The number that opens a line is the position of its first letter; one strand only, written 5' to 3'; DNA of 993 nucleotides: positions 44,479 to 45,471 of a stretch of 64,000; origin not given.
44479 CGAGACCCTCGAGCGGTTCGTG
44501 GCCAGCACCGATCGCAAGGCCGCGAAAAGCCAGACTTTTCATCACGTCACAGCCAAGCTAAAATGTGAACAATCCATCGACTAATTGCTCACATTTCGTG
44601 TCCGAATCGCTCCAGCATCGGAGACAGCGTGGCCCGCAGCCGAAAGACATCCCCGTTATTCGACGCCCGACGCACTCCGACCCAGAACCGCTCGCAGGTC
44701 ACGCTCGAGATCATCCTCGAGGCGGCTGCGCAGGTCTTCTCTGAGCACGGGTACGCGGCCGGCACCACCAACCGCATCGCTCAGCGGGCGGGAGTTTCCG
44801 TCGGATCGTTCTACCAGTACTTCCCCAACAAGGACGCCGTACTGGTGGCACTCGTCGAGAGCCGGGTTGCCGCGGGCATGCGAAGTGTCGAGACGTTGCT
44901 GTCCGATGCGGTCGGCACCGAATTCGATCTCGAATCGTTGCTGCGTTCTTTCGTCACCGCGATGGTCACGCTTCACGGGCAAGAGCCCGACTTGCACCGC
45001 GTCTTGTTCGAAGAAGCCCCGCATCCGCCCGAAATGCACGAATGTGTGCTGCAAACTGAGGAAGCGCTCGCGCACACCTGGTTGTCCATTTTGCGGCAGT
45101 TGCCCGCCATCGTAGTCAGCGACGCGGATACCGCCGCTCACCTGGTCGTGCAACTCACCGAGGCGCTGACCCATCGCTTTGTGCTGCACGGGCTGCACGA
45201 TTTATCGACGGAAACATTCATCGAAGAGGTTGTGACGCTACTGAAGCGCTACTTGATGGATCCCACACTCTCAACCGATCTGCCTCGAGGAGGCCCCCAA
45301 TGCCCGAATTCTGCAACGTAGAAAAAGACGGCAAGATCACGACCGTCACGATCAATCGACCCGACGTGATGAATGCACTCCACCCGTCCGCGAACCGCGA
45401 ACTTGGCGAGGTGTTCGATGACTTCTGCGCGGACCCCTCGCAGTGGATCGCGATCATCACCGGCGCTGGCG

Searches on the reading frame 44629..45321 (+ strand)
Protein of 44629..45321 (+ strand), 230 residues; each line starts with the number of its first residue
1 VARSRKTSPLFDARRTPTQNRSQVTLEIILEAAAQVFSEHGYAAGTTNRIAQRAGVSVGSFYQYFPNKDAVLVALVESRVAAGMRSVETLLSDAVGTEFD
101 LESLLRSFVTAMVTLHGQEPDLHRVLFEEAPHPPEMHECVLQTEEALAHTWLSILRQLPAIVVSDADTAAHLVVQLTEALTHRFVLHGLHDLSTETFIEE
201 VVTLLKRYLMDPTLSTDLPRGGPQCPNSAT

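Call 25: search_protein_families(library=pfam, proteins=[window:44629-45321:+], max_evalue=0.00001)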
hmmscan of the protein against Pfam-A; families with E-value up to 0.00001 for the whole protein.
window:44629-45321:+ (230 aa): 2 families
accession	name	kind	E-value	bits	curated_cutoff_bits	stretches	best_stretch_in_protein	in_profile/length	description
PF00440.29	TetR_N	-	4.2e-19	68.5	24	1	29-75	1-47/47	Bacterial regulatory proteins, tetR family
PF17918.6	TetR_C_15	-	6.1e-16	59.5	26.8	1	100-209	1-108/108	Tetracyclin repressor-like, C-terminal domain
